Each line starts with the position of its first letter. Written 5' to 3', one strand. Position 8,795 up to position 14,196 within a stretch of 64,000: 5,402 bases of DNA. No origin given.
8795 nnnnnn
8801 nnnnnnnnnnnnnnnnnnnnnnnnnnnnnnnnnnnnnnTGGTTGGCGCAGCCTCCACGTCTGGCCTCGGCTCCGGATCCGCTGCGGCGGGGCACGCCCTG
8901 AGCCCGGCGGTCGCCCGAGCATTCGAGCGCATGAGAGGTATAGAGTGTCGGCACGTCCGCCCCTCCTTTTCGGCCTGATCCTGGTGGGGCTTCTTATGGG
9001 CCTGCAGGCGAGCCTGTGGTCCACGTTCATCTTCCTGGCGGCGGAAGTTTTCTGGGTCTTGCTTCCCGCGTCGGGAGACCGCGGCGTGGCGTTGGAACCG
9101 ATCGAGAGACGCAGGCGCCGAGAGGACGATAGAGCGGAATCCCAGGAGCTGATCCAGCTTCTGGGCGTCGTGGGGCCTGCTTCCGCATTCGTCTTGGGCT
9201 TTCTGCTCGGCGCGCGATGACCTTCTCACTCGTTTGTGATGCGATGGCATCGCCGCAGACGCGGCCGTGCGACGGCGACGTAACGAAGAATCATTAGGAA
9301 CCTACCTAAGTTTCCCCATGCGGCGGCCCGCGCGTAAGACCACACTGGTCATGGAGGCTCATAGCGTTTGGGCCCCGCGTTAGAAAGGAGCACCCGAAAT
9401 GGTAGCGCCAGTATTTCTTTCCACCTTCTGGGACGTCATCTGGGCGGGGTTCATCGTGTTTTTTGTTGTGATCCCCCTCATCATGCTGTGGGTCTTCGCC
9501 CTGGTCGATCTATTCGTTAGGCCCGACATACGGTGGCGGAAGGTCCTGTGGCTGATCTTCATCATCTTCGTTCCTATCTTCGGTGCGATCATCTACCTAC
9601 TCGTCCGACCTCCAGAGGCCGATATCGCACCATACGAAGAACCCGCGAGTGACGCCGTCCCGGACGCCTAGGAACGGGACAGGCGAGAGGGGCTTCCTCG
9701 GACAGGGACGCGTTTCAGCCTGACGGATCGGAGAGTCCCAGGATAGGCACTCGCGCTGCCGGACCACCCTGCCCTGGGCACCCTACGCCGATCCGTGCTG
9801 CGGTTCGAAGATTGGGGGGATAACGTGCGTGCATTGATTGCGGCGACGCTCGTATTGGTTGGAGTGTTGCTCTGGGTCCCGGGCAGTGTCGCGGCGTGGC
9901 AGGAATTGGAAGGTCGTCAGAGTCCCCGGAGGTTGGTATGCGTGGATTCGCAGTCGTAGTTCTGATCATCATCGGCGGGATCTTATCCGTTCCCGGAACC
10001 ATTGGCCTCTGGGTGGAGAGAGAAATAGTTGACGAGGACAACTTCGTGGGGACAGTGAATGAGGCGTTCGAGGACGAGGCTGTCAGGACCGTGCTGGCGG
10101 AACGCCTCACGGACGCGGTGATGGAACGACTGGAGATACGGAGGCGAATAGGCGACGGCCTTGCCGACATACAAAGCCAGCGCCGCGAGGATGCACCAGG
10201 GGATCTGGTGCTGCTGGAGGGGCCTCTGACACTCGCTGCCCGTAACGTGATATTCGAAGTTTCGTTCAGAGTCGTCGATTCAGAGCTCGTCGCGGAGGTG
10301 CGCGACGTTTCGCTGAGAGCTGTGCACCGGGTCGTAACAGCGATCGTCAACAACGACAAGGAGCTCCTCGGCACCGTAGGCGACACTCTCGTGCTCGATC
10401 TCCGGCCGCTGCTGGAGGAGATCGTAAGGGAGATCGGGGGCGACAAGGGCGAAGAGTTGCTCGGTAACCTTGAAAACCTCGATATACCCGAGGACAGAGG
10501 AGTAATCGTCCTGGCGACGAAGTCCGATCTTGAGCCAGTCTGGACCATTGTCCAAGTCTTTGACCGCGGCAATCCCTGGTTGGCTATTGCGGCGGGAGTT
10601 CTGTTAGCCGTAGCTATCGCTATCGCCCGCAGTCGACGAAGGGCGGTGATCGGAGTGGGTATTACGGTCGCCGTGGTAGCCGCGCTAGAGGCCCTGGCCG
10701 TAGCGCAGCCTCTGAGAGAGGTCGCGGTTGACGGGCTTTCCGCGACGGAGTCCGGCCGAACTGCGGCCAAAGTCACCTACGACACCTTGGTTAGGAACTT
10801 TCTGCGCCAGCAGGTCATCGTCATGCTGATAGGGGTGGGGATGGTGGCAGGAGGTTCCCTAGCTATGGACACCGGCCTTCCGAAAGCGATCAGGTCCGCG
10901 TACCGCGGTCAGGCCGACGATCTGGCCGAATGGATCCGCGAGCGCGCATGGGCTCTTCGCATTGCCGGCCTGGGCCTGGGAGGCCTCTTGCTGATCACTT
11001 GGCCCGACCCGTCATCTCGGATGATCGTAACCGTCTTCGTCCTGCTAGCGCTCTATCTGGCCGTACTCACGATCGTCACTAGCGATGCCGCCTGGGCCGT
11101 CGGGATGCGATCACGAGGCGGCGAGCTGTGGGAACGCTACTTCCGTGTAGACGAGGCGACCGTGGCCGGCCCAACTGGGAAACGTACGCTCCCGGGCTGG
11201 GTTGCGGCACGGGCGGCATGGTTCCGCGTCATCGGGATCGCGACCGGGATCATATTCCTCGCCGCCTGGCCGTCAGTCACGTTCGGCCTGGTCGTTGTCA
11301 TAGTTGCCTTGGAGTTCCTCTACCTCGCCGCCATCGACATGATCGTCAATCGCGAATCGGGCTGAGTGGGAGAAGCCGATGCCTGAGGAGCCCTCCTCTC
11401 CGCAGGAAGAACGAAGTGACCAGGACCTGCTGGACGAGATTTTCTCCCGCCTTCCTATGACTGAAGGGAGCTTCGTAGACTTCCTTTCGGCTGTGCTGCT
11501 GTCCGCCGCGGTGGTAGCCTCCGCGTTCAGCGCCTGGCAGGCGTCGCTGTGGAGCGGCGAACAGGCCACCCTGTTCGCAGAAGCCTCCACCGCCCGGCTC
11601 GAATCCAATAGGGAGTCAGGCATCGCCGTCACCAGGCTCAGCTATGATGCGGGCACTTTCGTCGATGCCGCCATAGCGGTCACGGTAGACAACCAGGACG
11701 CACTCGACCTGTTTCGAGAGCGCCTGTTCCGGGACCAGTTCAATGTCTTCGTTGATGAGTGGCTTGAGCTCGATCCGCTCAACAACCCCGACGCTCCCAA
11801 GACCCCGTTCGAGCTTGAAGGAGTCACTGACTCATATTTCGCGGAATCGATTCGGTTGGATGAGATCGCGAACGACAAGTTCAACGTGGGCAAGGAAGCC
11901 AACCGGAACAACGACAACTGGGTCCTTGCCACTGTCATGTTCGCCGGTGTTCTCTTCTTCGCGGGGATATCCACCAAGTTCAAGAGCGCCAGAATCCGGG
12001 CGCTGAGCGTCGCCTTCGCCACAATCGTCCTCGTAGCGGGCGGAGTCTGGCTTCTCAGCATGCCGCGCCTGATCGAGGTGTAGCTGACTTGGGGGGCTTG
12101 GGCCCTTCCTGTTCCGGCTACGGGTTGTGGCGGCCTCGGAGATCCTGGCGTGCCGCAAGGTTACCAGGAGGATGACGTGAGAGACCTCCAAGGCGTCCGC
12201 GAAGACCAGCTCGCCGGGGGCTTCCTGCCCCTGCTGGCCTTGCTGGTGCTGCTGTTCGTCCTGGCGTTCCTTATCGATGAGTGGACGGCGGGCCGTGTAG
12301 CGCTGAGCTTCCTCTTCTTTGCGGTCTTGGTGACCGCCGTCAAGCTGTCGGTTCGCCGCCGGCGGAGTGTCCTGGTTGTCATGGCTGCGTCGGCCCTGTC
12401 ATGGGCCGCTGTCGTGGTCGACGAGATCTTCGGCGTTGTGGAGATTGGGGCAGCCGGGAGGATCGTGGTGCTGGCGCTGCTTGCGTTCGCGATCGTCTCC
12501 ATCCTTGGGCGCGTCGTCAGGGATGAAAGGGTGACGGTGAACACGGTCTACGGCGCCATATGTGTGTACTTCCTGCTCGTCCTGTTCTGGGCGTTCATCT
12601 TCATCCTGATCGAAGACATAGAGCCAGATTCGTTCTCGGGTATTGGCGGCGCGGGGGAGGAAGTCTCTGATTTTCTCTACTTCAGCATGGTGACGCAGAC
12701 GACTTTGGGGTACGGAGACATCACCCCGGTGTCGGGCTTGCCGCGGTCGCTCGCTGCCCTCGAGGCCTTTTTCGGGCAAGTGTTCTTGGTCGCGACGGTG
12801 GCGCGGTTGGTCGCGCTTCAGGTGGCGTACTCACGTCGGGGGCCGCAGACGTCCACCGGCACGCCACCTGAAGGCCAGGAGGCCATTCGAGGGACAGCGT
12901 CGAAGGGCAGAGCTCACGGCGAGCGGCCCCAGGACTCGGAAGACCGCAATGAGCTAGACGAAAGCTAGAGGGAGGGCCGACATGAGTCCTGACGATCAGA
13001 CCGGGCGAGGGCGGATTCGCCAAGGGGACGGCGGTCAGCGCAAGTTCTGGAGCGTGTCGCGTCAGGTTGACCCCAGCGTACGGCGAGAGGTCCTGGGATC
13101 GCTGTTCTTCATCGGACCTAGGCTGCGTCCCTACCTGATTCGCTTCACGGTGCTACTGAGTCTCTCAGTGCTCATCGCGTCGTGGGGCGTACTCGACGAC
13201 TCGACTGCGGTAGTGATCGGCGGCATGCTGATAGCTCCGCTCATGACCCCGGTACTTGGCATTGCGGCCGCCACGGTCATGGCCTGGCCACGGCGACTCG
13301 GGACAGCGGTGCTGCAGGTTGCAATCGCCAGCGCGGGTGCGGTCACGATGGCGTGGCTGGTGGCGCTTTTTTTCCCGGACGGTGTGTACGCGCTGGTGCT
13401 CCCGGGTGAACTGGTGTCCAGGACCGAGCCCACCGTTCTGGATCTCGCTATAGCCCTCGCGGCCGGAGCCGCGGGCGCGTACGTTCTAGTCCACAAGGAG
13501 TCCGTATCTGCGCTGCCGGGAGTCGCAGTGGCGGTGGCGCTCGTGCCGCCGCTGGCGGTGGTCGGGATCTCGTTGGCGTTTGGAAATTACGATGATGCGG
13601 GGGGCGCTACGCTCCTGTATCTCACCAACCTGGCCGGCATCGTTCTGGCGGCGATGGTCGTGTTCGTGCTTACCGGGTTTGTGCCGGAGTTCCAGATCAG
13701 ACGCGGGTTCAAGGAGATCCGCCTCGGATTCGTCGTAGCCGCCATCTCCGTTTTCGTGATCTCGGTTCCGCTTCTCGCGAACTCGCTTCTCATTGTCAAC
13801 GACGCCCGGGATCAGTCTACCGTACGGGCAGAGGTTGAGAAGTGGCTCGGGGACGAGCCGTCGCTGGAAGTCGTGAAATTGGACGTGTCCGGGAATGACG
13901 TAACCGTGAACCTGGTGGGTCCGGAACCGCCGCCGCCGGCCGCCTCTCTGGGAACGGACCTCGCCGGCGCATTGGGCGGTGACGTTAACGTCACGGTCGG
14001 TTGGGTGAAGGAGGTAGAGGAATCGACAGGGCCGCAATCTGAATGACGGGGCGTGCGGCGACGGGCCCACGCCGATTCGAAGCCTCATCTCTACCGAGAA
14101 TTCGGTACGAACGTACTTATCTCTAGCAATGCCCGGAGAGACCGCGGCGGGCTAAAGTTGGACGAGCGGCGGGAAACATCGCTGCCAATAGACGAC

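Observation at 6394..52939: Thirteen gene-oriented copies of a conserved ~65-nt bipartite upstream element: a candidate undescribed regulon signal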

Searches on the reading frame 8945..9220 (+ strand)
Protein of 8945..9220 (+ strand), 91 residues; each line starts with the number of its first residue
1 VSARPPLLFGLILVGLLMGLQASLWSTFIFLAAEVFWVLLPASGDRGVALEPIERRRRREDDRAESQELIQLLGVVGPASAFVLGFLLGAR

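Call 23: search_protein_families(library=pfam, proteins=[window:8945-9220:+], max_evalue=0.0001)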
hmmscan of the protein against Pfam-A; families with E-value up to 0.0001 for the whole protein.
window:8945-9220:+ (91 aa): 0 families

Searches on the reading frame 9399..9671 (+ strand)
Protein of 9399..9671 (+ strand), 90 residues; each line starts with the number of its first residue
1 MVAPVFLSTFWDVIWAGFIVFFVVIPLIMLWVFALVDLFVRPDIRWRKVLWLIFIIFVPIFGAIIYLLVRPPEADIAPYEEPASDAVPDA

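Call 9: search_protein_families(library=pfam, proteins=[window:9399-9671:+], max_evalue=0.01)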
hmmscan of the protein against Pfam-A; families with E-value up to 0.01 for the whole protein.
window:9399-9671:+ (90 aa): 2 families
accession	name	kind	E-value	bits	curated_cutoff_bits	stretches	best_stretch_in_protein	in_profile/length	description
PF13396.11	PLDc_N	-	5.7e-09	36.2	23.3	1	30-70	2-41/42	Phospholipase_D-nuclease N-terminal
PF13567.11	DUF4131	-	0.0081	16.3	31.6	1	17-81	10-63/165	Domain of unknown function (DUF4131)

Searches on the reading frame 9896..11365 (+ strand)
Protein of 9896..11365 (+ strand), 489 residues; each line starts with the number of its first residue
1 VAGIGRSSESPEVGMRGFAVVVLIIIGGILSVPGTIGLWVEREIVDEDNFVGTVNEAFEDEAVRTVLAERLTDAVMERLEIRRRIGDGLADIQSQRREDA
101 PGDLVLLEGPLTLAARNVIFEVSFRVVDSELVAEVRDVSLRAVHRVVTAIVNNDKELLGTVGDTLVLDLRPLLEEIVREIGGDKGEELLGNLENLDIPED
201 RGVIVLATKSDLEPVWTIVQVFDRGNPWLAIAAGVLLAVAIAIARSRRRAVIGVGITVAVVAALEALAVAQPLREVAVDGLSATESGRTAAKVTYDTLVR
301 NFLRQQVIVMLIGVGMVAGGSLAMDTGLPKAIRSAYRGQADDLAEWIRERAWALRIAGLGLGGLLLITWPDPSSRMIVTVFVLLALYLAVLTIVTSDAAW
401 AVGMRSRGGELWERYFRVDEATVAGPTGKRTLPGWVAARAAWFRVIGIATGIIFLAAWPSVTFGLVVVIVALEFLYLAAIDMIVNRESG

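Call 23: search_protein_families(library=pfam, proteins=[window:9896-11365:+], max_evalue=0.0001)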
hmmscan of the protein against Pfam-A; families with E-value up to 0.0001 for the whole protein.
window:9896-11365:+ (489 aa): 0 families

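Call 62: search_protein_families(library=ncbifam, proteins=[window:9896-11365:+], max_evalue=0.001)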
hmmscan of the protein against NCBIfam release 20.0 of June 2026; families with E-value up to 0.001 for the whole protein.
window:9896-11365:+ (489 aa): 0 families

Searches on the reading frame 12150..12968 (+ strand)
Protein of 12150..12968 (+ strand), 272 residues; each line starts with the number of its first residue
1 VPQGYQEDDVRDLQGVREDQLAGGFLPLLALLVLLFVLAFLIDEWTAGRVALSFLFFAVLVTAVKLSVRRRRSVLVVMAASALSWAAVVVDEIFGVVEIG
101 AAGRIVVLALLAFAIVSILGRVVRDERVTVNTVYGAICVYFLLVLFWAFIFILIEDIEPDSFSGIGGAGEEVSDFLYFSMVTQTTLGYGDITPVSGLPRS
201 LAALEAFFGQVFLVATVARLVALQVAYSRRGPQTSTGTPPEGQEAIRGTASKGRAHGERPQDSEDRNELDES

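Call 23: search_protein_families(library=pfam, proteins=[window:12150-12968:+], max_evalue=0.0001)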
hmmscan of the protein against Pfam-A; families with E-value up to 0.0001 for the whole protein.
window:12150-12968:+ (272 aa): 1 family
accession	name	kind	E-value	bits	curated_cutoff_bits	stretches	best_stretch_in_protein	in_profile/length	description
PF07885.22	Ion_trans_2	-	4.1e-12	46.2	22.5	1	140-221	2-74/79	Ion channel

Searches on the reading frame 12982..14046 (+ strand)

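Call 23: search_protein_families(library=pfam, proteins=[window:12982-14046:+], max_evalue=0.0001)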
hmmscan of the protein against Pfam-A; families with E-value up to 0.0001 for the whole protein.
window:12982-14046:+ (354 aa): 1 family
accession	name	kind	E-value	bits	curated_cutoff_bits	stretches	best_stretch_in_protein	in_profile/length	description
PF04087.19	DUF389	-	5.1e-34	117.7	23.9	1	82-222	1-137/137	Domain of unknown function (DUF389)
